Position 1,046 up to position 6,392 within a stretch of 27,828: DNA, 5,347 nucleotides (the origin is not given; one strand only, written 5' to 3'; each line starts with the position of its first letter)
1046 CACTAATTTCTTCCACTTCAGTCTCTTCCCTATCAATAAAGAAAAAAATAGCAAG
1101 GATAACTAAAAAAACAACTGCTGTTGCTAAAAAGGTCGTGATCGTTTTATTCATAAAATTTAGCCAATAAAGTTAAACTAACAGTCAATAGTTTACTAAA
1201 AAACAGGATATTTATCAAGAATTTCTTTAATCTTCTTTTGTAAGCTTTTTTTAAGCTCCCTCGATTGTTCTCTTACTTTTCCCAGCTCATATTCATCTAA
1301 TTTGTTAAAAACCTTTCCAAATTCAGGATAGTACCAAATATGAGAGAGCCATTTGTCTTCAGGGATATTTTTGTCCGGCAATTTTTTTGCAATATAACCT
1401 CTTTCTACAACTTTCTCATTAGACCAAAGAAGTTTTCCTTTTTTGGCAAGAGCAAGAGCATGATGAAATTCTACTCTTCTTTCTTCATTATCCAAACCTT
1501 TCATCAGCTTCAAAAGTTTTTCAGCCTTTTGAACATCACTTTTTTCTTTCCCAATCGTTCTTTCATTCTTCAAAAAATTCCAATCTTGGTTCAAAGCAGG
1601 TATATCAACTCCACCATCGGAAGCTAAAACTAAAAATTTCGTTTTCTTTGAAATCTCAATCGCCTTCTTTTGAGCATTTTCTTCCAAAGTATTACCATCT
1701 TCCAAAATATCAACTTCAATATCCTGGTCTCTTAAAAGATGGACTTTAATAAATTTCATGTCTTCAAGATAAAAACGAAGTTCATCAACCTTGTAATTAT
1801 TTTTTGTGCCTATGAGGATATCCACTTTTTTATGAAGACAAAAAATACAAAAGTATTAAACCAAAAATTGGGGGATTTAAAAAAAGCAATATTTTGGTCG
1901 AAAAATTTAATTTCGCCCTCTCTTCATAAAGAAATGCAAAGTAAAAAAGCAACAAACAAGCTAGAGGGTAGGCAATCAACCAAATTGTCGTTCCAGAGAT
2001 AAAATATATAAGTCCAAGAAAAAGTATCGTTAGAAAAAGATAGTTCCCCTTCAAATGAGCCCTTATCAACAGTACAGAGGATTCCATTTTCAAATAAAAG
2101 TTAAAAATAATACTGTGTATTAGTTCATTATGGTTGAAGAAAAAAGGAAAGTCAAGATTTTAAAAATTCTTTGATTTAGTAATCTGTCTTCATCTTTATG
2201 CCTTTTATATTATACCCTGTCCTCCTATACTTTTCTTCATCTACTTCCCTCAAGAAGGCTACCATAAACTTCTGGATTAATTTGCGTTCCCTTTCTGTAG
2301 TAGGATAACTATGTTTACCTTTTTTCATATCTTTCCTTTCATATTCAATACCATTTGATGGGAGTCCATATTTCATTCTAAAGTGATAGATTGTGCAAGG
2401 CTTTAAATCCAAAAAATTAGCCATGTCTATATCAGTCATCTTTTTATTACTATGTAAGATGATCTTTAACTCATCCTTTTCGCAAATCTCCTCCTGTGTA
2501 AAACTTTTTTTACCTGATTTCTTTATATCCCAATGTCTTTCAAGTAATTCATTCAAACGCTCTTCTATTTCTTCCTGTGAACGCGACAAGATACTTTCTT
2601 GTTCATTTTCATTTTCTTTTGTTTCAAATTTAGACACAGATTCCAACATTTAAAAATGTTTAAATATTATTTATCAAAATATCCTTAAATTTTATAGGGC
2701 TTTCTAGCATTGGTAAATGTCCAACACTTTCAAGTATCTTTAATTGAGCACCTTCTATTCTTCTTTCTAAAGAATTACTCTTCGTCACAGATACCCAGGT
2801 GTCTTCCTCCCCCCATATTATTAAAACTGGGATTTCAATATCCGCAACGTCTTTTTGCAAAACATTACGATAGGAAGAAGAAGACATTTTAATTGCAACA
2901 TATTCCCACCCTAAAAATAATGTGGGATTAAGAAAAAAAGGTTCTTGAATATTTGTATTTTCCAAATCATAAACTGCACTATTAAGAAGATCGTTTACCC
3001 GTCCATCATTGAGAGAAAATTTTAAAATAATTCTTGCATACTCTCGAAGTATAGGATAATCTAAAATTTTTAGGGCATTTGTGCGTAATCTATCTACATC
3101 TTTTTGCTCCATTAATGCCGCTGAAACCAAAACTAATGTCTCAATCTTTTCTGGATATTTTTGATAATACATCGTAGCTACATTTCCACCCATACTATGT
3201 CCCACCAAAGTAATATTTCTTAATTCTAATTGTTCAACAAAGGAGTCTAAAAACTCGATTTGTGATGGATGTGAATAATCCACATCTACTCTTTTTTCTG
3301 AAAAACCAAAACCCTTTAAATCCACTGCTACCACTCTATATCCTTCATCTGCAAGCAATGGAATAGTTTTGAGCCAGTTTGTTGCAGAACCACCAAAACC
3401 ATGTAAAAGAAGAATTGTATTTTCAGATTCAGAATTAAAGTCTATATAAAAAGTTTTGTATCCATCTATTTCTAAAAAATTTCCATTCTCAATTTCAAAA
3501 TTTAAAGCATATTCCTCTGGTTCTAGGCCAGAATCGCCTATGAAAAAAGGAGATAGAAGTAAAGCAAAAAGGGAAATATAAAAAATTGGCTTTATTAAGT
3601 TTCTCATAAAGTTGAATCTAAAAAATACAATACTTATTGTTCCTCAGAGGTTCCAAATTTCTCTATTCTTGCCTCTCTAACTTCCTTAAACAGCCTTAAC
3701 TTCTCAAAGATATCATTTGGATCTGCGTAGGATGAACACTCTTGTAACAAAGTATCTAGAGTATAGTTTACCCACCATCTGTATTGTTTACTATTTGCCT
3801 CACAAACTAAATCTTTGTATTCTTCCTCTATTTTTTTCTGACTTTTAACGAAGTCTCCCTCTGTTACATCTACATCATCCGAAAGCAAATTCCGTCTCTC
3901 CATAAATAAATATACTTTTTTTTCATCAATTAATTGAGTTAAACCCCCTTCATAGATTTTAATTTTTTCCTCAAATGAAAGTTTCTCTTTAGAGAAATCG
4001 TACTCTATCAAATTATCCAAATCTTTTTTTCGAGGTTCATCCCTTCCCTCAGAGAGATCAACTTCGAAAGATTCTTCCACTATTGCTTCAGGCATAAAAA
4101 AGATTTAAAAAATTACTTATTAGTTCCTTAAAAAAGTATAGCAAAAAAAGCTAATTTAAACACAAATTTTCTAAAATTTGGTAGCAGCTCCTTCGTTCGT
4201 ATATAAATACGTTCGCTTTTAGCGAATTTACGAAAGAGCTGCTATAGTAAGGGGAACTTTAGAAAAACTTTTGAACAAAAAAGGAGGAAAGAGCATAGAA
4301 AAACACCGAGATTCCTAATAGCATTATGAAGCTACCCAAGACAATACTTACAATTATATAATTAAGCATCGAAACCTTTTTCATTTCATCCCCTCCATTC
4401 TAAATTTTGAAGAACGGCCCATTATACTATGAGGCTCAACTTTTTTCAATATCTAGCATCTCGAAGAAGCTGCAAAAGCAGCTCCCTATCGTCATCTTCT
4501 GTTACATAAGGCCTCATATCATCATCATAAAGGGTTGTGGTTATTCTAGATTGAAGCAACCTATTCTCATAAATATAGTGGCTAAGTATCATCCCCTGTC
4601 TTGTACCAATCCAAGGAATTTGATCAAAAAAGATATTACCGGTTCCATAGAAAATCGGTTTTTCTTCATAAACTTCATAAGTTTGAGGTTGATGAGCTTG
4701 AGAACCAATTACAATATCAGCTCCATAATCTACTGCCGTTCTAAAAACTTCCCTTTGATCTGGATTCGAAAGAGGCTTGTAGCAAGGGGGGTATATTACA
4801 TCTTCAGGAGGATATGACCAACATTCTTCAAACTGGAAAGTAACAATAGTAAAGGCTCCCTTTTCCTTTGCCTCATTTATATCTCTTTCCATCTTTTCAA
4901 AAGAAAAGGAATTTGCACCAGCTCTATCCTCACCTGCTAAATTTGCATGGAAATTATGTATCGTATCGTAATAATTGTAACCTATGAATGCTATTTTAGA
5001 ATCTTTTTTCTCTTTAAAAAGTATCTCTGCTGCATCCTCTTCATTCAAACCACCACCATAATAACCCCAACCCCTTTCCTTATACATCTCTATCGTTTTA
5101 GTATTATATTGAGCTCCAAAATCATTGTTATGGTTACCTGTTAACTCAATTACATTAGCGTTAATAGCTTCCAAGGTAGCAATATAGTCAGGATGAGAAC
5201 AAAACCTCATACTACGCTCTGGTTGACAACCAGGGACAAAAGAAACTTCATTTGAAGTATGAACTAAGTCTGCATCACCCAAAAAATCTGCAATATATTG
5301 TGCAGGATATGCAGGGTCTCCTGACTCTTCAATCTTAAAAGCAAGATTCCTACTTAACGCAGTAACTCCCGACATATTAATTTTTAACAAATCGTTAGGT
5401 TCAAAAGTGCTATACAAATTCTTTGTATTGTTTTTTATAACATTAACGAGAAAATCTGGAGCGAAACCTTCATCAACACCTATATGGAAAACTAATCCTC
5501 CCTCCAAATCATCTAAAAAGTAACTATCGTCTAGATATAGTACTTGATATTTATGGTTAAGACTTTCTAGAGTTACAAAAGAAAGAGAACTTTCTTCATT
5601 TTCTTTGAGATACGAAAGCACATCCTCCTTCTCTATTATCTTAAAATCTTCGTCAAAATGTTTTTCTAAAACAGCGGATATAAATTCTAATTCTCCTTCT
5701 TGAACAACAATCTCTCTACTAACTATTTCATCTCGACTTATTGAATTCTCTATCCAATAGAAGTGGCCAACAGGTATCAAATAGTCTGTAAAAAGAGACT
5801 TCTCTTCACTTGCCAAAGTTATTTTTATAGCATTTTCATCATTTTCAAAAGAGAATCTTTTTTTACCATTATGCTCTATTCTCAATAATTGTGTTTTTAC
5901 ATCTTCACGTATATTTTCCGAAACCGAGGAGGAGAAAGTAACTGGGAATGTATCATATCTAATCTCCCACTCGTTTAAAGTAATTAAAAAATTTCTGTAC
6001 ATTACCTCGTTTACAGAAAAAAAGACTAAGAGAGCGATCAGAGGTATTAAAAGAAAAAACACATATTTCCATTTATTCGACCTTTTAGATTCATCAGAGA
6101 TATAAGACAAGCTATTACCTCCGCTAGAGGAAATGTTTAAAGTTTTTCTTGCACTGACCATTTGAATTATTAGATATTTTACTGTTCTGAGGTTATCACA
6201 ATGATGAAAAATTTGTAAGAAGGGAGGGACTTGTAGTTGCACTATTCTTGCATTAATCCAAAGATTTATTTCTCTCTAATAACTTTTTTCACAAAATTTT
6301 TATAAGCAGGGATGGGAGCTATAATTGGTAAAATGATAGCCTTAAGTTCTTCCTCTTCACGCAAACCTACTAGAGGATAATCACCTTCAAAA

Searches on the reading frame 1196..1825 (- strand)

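Call 18: search_protein_families(library=pfam, proteins=[window:1196-1825:-], max_evalue=0.001)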
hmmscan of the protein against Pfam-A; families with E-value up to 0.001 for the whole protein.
window:1196-1825:- (209 aa): 1 family
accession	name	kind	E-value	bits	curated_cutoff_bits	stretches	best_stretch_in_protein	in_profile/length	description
PF01725.21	Ham1p_like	-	4.5e-17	63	22.5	1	3-138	1-131/186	Ham1 family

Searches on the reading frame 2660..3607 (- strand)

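Call 18: search_protein_families(library=pfam, proteins=[window:2660-3607:-], max_evalue=0.001)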
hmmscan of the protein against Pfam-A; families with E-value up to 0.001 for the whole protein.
window:2660-3607:- (315 aa): 16 families
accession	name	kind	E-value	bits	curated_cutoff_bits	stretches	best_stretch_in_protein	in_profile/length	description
PF00561.26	Abhydrolase_1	-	6.5e-36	124.7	25.8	1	64-304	2-245/245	alpha/beta hydrolase fold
PF12146.15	Hydrolase_4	-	3.2e-26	92.5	27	1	61-303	3-238/239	Serine aminopeptidase, S33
PF12697.13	Abhydrolase_6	-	1.3e-24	88.5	26.3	1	65-306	1-213/217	Alpha/beta hydrolase family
PF10230.15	LIDHydrolase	-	7.7e-07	29.5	27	1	87-292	30-253/262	Lipid-droplet associated hydrolase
PF06342.18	DUF1057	-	2.7e-06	27.1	21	1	36-169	10-142/297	Alpha/beta hydrolase of unknown function (DUF1057)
PF07819.20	PGAP1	-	3e-06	27.6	24.3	1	128-163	89-127/233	PGAP1-like alpha/beta domain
PF20408.4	Abhydrolase_11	-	6.2e-06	26.5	27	1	63-187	3-131/193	Alpha/beta hydrolase domain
PF06821.19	Ser_hydrolase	-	9.2e-06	26.1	22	0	120-170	43-97/172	Serine hydrolase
PF02230.22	Abhydrolase_2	-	2.5e-05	24.7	23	0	120-173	94-148/217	Phospholipase/Carboxylesterase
PF06028.17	DUF915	-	5.9e-05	23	22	0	118-154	91-127/255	Alpha/beta hydrolase of unknown function (DUF915)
PF03096.20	Ndr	-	6.5e-05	22.2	23.3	1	118-188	87-158/283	Ndr family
PF02089.21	Palm_thioest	-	0.00013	22.2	26.8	1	65-178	2-123/254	Palmitoyl protein thioesterase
PF12695.13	Abhydrolase_5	-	0.00023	21.4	27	0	128-179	55-104/164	Alpha/beta hydrolase family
PF01738.24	DLH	-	0.00051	20.1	21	0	252-289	137-174/217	Dienelactone hydrolase family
PF03959.19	FSH1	-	0.00084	19.5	21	0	240-287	144-189/211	Serine hydrolase (FSH1)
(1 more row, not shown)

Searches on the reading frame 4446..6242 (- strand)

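Call 18: search_protein_families(library=pfam, proteins=[window:4446-6242:-], max_evalue=0.001)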
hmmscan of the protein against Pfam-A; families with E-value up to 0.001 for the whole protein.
window:4446-6242:- (598 aa): 1 family
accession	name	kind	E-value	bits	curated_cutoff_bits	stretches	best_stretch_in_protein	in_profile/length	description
PF09587.15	PGA_cap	-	2.2e-37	129.4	27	1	289-541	3-255/255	Bacterial capsule synthesis protein PGA_cap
